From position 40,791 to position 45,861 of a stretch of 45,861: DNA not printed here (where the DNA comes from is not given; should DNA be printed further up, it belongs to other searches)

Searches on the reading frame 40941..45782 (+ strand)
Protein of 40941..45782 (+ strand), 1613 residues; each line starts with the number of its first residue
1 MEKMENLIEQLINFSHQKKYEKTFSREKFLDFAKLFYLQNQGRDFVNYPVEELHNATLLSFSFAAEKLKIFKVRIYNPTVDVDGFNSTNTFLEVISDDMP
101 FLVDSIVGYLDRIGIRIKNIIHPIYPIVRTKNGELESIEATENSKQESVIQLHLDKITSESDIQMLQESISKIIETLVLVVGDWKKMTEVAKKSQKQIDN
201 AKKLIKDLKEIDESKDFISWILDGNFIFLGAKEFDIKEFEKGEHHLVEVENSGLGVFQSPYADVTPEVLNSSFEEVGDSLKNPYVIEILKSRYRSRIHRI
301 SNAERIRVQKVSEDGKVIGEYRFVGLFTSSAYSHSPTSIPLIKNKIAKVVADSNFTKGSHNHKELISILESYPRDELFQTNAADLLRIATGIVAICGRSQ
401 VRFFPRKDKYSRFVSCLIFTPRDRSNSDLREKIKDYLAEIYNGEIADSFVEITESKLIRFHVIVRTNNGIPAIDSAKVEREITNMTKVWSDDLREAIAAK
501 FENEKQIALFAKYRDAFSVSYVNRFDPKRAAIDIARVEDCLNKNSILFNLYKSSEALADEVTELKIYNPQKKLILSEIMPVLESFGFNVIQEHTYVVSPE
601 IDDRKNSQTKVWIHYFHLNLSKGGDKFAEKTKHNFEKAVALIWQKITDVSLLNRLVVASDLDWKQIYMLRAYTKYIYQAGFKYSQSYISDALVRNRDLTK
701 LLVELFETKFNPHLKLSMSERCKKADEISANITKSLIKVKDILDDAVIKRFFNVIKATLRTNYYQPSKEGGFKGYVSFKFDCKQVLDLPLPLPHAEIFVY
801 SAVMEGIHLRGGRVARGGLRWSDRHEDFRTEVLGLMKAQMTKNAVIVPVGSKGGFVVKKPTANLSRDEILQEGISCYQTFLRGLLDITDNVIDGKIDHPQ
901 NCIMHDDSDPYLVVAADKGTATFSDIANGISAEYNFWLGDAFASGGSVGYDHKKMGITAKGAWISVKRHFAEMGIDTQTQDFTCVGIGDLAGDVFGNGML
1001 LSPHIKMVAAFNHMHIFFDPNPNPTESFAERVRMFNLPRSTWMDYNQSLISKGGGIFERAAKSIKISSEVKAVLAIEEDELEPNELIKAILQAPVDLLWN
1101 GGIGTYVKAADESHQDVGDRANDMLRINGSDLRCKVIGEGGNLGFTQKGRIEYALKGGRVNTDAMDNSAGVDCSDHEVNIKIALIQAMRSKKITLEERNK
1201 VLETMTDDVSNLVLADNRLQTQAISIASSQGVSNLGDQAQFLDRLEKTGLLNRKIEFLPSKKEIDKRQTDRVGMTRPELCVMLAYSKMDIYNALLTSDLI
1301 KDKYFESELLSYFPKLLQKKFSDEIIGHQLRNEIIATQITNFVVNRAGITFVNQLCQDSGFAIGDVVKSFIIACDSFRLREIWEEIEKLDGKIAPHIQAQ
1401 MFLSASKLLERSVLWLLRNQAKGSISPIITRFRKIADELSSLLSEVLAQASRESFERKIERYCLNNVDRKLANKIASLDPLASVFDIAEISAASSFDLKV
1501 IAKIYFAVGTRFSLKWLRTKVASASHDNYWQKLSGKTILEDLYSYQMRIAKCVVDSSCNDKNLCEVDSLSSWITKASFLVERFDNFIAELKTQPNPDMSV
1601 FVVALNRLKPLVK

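Call 88: search_protein_families(library=pfam, proteins=[window:40941-45782:+], max_evalue=0.001)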
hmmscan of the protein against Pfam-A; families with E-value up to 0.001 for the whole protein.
window:40941-45782:+ (1613 aa): 8 families
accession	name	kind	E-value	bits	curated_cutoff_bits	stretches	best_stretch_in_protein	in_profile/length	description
PF05088.18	Bac_GDH_CD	-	4.6e-259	860.4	22.8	1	732-1226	2-496/497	Bacterial NAD-glutamate dehydrogenase, catalytic domain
PF21074.2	GDH_C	-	3.8e-100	335.8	26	1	1273-1609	3-338/339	Glutamate dehydrogenase, C-terminal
PF21075.3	GDH_ACT1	-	4.7e-29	101.5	23.7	1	32-169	1-143/144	Glutamate dehydrogenase, ACT1 domain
PF21078.2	GDH_HM3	-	4.5e-23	81.6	24.6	1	652-712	6-66/66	Glutamate dehydrogenase, helical motif 3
PF21073.2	GDH_HM1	-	1.3e-22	79.9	21.2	1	339-396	1-58/60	Glutamate dehydrogenase, helical motif 1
PF21076.3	GDH_ACT2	-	2.4e-22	79.7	22.8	1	402-489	1-89/90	Glutamate dehydrogenase, ACT2 domain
PF21077.3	GDH_ACT3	-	3.4e-16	59.2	22.2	1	548-624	4-73/80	Glutamate dehydrogenase, ACT3 domain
PF21079.2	GDH_HM2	-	2.2e-08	34.4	21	1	496-538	1-43/45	Glutamate dehydrogenase, helical motif 2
